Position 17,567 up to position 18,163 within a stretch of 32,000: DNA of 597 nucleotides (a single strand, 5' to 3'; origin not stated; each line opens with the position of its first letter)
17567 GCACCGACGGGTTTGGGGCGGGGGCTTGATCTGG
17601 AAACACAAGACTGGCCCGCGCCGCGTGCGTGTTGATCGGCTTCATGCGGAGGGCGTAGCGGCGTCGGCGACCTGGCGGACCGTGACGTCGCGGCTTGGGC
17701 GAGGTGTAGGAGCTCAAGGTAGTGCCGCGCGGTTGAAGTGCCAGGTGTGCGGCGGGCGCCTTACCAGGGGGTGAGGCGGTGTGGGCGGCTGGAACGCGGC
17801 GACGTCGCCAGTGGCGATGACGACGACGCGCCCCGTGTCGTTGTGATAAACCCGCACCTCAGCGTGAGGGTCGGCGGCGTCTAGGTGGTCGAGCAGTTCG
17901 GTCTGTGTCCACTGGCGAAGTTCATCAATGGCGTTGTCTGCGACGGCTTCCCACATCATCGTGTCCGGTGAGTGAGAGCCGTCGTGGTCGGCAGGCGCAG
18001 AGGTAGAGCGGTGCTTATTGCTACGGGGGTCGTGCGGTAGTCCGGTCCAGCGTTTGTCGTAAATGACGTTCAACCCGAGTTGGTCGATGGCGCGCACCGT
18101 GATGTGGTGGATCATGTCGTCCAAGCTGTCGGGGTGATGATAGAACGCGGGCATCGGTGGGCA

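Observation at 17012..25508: Candidate new carboxylic-acid processing module: Fdc1-like UbiD + UbiX + MDR reductase + carboxylic acid reductase (+ PaaI thioesterase)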

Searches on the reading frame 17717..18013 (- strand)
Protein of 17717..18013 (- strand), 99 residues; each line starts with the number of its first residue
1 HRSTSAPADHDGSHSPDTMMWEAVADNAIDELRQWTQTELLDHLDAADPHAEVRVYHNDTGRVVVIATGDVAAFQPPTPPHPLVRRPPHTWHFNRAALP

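Call 19: search_protein_families(library=pfam, proteins=[window:17717-18013:-], max_evalue=0.01)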
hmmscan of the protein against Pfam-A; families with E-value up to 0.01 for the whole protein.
seq(99 aa): 0 families

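Call 36: search_protein_representatives(protein=window:17717-17983:-)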
Query: 89 residues. Proteins with E-value up to 0.001 (for the whole library): 31; up to 1e-10: 4; up to 1e-30: 0. The best 31 are listed.
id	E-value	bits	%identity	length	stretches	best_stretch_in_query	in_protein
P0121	2.5e-15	72.7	47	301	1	7-85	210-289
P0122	3.4e-13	65.9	-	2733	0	-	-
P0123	7.8e-13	64.7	57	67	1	10-63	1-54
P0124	2.7e-11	59.8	47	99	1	8-84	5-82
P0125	1.7e-10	57.3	44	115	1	8-84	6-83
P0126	6.0e-09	52.3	43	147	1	8-86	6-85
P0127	1.7e-08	50.8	40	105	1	7-84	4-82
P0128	5.7e-08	49.2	41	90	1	5-85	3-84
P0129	1.3e-07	48.0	40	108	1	5-85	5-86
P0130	1.5e-07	47.8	41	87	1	6-85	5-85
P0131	1.6e-07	47.7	40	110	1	8-85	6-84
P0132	7.0e-07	45.7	49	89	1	7-85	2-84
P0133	1.8e-06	44.3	42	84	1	9-84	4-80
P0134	2.5e-06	43.9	44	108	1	5-87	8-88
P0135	3.0e-06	43.6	49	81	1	7-85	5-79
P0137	6.9e-06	42.5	38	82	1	8-85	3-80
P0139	8.7e-06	42.2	37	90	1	4-85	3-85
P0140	1.2e-05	41.7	41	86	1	7-83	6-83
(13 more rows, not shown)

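Call 38: search_protein_families(library=pfam, proteins=[P0124, P0128, P0129, P0130, P0133, P0135, P0137, P0139, P0140, window:17717-17983:-], max_evalue=10)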
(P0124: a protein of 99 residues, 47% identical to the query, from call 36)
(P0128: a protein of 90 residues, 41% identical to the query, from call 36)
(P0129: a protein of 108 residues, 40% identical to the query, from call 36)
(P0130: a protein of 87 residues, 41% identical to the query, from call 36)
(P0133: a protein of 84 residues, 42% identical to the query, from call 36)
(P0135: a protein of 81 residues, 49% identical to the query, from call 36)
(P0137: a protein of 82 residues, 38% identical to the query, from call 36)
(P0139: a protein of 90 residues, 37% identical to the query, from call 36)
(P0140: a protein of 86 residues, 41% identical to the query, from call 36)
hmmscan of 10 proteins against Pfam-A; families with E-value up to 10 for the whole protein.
P0124 (99 aa): 1 family
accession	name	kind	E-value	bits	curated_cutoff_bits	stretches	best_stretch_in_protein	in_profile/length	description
PF09309.15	FCP1_C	-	0.042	14.2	22.7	1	21-89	36-105/261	FCP1, C-terminal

P0128 (90 aa): 0 families

P0129 (108 aa): 2 families
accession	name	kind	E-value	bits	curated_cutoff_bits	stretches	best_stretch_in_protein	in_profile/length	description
PF03992.22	ABM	-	0.0087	16.7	23.1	1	10-61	5-58/78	Antibiotic biosynthesis monooxygenase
PF21969.2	MGS_GT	-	0.19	11.6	27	1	12-53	175-216/239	Mannosylglycerate synthase, GT domain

P0130 (87 aa): 0 families

P0133 (84 aa): 1 family
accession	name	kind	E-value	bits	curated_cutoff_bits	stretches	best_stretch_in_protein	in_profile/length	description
PF03992.22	ABM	-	0.0011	19.6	23.1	1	1-59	1-62/78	Antibiotic biosynthesis monooxygenase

P0135 (81 aa): 0 families

P0137 (82 aa): 0 families

P0139 (90 aa): 1 family
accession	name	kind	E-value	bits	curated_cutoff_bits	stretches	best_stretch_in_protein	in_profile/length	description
PF16221.11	HTH_47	-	0.011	15.7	27.1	1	3-37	31-64/78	winged helix-turn-helix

P0140 (86 aa): 1 family
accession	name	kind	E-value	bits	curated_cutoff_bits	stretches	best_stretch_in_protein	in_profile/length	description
PF23068.1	CUB_M02D8_5_7th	-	0.25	12.1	28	1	5-68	42-106/114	M02D8_5-like, seventh CUB domain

window:17717-17983:- (89 aa): 1 family
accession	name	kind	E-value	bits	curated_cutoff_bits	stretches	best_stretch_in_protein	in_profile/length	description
PF09309.15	FCP1_C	-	0.2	11.9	22.7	1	37-75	50-90/261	FCP1, C-terminal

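Call 41: search_solved_structures(query=A3, max_evalue=10)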
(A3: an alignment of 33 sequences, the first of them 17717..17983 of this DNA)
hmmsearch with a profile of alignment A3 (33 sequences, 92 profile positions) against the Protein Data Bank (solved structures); distinct sequences matched with E-value up to 10: 1.
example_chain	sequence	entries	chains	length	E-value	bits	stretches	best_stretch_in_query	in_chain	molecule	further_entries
4hhu_A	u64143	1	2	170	0.13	15.4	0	27-63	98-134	OR280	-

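Call 45: find_encoding_contigs(protein=P0124, flank=6000, max_places=4)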
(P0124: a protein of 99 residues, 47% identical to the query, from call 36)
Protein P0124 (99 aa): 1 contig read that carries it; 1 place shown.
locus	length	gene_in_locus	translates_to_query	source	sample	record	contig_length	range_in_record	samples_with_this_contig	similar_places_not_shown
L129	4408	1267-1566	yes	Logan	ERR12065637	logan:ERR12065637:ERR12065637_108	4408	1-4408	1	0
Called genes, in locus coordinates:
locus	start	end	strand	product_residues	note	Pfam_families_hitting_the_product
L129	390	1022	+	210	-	PF02441:Flavoprotein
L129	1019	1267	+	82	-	-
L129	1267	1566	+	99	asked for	-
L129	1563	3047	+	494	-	PF20695:UbiD_N, PF01977:UbiD, PF20696:UbiD_C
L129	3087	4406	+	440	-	?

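Call 46: find_encoding_contigs(protein=P0130, flank=6000, max_places=5)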
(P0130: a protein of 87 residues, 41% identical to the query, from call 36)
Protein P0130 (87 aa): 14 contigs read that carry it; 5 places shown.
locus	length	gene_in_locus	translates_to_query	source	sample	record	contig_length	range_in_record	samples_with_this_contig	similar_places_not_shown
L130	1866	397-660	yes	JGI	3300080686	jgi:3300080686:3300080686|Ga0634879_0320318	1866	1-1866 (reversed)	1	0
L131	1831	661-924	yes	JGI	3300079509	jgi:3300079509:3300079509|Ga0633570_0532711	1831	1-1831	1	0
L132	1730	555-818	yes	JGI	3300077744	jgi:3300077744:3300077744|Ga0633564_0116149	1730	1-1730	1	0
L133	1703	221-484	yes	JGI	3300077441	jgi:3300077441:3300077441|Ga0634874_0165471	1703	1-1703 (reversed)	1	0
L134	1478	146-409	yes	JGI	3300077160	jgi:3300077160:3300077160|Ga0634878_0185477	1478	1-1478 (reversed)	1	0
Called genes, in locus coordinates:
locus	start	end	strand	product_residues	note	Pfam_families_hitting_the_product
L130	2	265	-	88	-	?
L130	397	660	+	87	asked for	-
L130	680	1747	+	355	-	PF00248:Aldo_ket_red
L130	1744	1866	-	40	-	?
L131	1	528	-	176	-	?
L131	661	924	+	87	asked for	-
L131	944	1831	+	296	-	?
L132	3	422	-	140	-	?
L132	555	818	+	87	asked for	-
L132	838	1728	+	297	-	?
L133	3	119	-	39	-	?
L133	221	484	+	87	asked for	-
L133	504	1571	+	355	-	PF00248:Aldo_ket_red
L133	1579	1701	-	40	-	?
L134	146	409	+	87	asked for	-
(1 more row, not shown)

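Call 50: predict_structure(alignment_id=A4)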
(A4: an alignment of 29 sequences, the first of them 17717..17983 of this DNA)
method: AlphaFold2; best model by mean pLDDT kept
length: 89 residues; sequences in the alignment: 29
mean_pLDDT: 95.4   pTM: 0.85
mean pLDDT of the five models: 95.4, 95.1, 95.1, 95.1, 94.6
residues with pLDDT >= 90: 81; 70-90: 6; 50-70: 2; < 50: 0
segments of 3 or more residues with pLDDT < 50: none
pLDDT, mean of each block of 10 residues (from residue 1): 85 97 98 98 98 98 96 96 92
secondary structure, 60 per line:
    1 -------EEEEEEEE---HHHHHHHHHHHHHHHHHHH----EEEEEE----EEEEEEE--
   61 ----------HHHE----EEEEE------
elements in order: E8-15 H19-37 E42-47 E52-58 E79-83
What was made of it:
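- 17717..17959 (-): C-terminal domain of about 80 aa fused to UbiX. It has a ferredoxin-like/ABM-like alpha+beta fold and the motif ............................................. The AlphaFold2 model has pLDDT 95.4 (call 50).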

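Call 53: fold_search(model_id=the predicted structure, library=pdb)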
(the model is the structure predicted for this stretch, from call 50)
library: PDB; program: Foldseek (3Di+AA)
matches with E <= 10: 1090; with E <= 0.001: 0
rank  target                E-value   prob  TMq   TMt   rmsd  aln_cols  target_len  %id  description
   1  3ofg_A                3.5e-02  0.95  0.47  0.46   4.8        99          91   14  Structured Domain of Caenorhabditis elegans BMY-1 (released 2011-03-02)
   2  6agb_H                6.5e-02  0.57  0.37  0.29   6.8       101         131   12  Cryo-EM structure of yeast Ribonuclease P (released 2018-10-17)
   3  2gff_B                7.7e-02  0.99  0.60  0.55   4.2       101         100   10  Crystal Structure of Yersinia pestis LsrG (released 2007-04-03)
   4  1xbw_D                9.8e-02  0.72  0.45  0.42   6.1       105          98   10  1.9A Crystal Structure of the protein isdG from Staphylococcus aureus aureus, Structural genomics, MCSG (released 2004-10-12)
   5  1q5y_A                1.2e-01  0.69  0.42  0.44   5.2        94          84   11  Nickel-Bound C-terminal Regulatory Domain of NikR (released 2003-09-30)
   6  7m1z_D                1.3e-01  0.51  0.33  0.12   6.1        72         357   15  Targeting Enterococcus faecalis HMG-CoA reductase with a novel non-statin inhibitor (released 2022-09-21)
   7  2pd1_A                1.3e-01  0.94  0.56  0.50   7.2       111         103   13  Crystal structure of NE2512 protein of unknown function from Nitrosomonas europaea (released 2007-05-01)
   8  7m1z_A                1.3e-01  0.54  0.34  0.12   5.8        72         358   15  Targeting Enterococcus faecalis HMG-CoA reductase with a novel non-statin inhibitor (released 2022-09-21)
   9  3ofg_B                1.4e-01  0.80  0.45  0.46   4.9        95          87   15  Structured Domain of Caenorhabditis elegans BMY-1 (released 2011-03-02)
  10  1x7v_C                1.5e-01  0.99  0.65  0.59   5.2       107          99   12  Crystal structure of PA3566 from Pseudomonas aeruginosa (released 2004-08-31)
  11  3ofe_B                1.5e-01  0.72  0.43  0.47   4.9        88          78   16  Structured Domain of Drosophila melanogaster Boca p41 2 2 Crystal form (released 2011-03-02)
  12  3off                  1.6e-01  0.75  0.39  0.40   4.6        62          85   19  Structured Domain of Drosophila melanogaster Boca p65 2 2 Crystal form (released 2011-03-02)
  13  4za1_C                1.6e-01  0.23  0.34  0.33   6.2        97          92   13  Crystal Structure of NosA Involved in Nosiheptide Biosynthesis (released 2015-08-19)
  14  2bbe                  1.8e-01  0.66  0.48  0.43   4.9       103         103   14  Crystal structure of protein SO0527 from Shewanella oneidensis (released 2005-11-29)
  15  8tcf_C                1.9e-01  0.92  0.42  0.48   2.4        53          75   15  Integrin alpha-v beta-8 in complex with minibinder B8_BP_dsulf (released 2023-09-27)
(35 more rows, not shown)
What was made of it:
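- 17717..17959 (-): The best Foldseek TM-scores are 0.55-0.65, to LsrG, PA3566 and ABM proteins, all with E > 0.03 (call 53).
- On ABM (antibiotic biosynthesis monooxygenase) / dimeric alpha+beta barrel: The second helix is missing (calls 50, 53).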

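Call 79: search_protein_families(library=ncbifam, proteins=[L129:1019-1267:+, L129:3087-4406:+, L129:1563-3047:+], max_evalue=0.00001)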
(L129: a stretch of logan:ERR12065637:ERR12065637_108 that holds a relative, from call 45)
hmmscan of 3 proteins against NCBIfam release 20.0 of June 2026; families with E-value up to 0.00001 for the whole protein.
L129:1019-1267:+ (82 aa): 0 families

L129:3087-4406:+ (440 aa): 42 families (the best 25 are shown)
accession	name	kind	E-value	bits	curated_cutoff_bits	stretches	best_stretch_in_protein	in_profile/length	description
NF006916.0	PRK09407.1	equivalog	5.7e-94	315.6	521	1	22-435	33-452/526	succinic semialdehyde dehydrogenase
TIGR01804.1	BADH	equivalog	1.6e-90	303.9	668.6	1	22-434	12-433/467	betaine-aldehyde dehydrogenase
NF010000.0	PRK13473.1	subfamily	2.4e-86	290.2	615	1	21-435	15-435/475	aminobutyraldehyde dehydrogenase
NF009725.0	PRK13252.1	equivalog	6.1e-86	288.8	593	1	23-434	22-441/488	betaine-aldehyde dehydrogenase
NF040648.1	lactal_redase_Meth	equivalog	1.2e-82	278.4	650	1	16-436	5-425/463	lactaldehyde dehydrogenase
NF052305.1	DioxValDhHalo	equivalog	6.4e-79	266.1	750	1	10-436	5-442/483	2,5-dioxovalerate dehydrogenase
TIGR01780.1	SSADH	subfamily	7.8e-79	265.6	646.35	1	27-438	1-418/448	succinate-semialdehyde dehydrogenase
NF042993.1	AlphKGSA_gudD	equivalog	1.3e-78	264.8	770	1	11-436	5-442/481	alpha-ketoglutaric semialdehyde dehydrogenase GucD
TIGR02299.1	HpaE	equivalog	4.2e-77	259.8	638.35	1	16-439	7-443/488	5-carboxymethyl-2-hydroxymuconate semialdehyde dehydrogenase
NF045736.1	PaDhStyDRhodo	equivalog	2.3e-75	254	800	1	14-436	6-441/479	phenylacetaldehyde dehydrogenase StyD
NF007497.0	PRK10090.1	equivalog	1.6e-74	251.5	500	1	22-434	21-439/480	aldehyde dehydrogenase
NF045735.1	PaDhStyDPseudo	equivalog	1.3e-71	241.8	850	1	21-437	16-446/483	phenylacetaldehyde dehydrogenase StyD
TIGR03216.1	OH_muco_semi_DH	equivalog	2.5e-71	240.7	693.25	1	16-439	7-446/481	2-hydroxymuconic semialdehyde dehydrogenase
NF047626.1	SulfactDhSafD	equivalog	5.1e-69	233.5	700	1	27-434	5-415/454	sulfoacetaldehyde dehydrogenase SafD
TIGR03250.1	PhnAcAld_DH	equivalog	3.9e-68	230.2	635.65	1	26-433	20-429/472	phosphonoacetaldehyde dehydrogenase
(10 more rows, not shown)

L129:1563-3047:+ (494 aa): 7 families
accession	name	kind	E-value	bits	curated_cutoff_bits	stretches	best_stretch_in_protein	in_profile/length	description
NF041204.1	VdcC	exception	1.1e-120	403.2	650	1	8-490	1-462/467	non-oxidative hydroxyarylic acid decarboxylases subunit C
TIGR00148.1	TIGR00148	subfamily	3.9e-56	190.6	244.85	1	21-468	10-438/438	UbiD family decarboxylase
TIGR03701.1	mena_SCO4490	equivalog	8.4e-39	133.5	495.9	1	20-436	7-418/433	menaquinone biosynthesis decarboxylase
NF008175.0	PRK10922.1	equivalog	2.8e-29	102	788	1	116-470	126-460/497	4-hydroxy-3-polyprenylbenzoate decarboxylase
TIGR02723.1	phenyl_P_alpha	equivalog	9.4e-24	83.9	564.6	1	47-448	36-429/485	phenylphosphate carboxylase subunit alpha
TIGR02724.1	phenyl_P_beta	equivalog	2e-22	79.2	468.95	1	57-475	40-449/472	phenylphosphate carboxylase subunit beta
NF041219.1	BagN_FevL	exception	5.3e-20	71.4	1000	1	84-423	96-432/502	bagremycin/ferroverdin biosynthesis UbiD family decarboxylase BagN/FevL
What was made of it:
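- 17717..17959 (-): The stand-alone homologue P0124 lies between ubiX and a VdcC-like ubiD (calls 45, 79).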

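Call 92: search_protein_families(library=pfam, alignment_id=A4, max_evalue=1)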
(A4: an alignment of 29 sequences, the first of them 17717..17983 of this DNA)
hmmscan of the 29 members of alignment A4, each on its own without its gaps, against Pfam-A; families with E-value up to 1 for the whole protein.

A. member 1, window:17717-17983:- (89 aa): 1 family
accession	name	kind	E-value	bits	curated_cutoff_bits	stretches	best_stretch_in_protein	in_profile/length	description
PF09309.15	FCP1_C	-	0.2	11.9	22.7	1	37-75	50-90/261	FCP1, C-terminal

B. families by the number of members that match (of 29 scanned): 8 families
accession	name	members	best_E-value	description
PF03992.22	ABM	3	0.0011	Antibiotic biosynthesis monooxygenase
PF09309.15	FCP1_C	2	0.042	FCP1, C-terminal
PF16221.11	HTH_47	1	0.011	winged helix-turn-helix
PF14258.12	DUF4350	1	0.14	Domain of unknown function (DUF4350)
PF21969.2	MGS_GT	1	0.19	Mannosylglycerate synthase, GT domain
PF18274.6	V_ATPase_prox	1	0.19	Vacuolar ATPase Subunit I N-terminal proximal lobe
PF23068.1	CUB_M02D8_5_7th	1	0.25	M02D8_5-like, seventh CUB domain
PF16421.10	E2F_CC-MB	1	0.33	E2F transcription factor CC-MB domain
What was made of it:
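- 17717..17959 (-): Pfam ABM hits are sub-threshold (calls 38, 92).
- On ABM (antibiotic biosynthesis monooxygenase) / dimeric alpha+beta barrel: 3 of 29 family members give sub-threshold ABM hits; the best is 19.6 bits against 23.1 (calls 38, 92).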
